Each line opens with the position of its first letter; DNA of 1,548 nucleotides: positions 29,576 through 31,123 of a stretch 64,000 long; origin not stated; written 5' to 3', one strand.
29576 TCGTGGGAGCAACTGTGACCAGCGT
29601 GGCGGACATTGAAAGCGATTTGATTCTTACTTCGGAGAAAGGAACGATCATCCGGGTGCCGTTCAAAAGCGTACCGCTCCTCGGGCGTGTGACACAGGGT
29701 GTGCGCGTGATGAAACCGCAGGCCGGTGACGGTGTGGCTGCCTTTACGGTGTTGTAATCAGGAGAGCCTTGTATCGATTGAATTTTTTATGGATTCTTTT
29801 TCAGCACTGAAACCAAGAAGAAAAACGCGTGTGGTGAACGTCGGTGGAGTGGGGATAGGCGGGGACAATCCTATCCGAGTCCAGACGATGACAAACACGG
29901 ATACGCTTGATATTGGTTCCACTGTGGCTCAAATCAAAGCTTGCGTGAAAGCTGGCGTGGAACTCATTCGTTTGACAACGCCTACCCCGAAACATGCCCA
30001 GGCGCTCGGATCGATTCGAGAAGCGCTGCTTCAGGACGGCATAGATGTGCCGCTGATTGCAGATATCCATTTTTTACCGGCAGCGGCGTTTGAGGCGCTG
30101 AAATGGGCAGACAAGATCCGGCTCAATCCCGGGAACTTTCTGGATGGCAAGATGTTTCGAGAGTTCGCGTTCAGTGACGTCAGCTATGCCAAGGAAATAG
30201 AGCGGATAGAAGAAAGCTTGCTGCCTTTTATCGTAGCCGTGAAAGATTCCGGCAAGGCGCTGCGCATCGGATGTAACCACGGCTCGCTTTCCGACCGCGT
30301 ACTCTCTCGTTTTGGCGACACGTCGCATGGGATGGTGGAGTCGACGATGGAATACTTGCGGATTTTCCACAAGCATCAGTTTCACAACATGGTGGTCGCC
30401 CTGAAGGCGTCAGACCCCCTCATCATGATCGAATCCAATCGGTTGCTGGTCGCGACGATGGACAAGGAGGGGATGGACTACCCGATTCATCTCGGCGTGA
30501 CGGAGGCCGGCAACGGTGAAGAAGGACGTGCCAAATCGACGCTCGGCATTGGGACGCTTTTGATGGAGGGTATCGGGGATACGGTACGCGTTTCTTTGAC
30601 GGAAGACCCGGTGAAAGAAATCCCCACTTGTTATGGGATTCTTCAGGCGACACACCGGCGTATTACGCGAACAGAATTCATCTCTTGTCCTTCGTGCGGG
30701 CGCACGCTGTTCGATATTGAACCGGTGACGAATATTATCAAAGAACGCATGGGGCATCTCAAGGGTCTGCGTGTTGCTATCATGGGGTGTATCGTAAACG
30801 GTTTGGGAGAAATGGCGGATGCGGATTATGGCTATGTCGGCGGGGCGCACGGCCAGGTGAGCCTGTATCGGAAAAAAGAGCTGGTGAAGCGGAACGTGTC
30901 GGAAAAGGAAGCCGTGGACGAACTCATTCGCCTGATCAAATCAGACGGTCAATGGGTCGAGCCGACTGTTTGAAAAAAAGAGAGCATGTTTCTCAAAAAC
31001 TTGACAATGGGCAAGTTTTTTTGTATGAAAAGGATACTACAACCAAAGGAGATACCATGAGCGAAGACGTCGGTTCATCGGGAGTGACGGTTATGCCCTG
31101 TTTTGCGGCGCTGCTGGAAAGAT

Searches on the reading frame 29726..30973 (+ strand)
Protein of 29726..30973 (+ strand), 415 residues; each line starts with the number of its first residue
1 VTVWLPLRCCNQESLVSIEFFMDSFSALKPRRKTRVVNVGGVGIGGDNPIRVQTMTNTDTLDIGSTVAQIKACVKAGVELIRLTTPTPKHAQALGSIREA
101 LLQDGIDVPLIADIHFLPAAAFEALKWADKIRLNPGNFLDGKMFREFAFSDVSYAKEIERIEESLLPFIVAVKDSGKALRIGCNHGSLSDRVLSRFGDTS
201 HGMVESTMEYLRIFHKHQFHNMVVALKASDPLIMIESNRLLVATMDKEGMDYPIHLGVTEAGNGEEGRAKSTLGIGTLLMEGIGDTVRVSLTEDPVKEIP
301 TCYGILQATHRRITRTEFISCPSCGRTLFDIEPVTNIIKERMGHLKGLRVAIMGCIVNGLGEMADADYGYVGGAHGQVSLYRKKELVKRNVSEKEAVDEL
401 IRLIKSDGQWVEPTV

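Call 9: search_protein_families(library=pfam, proteins=[window:29726-30973:+])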
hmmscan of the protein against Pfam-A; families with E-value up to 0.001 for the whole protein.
window:29726-30973:+ (415 aa): 1 family
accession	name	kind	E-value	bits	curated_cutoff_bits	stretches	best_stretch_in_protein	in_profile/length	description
PF04551.19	GcpE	-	1.1e-118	396.7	32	1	34-405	1-342/343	GcpE protein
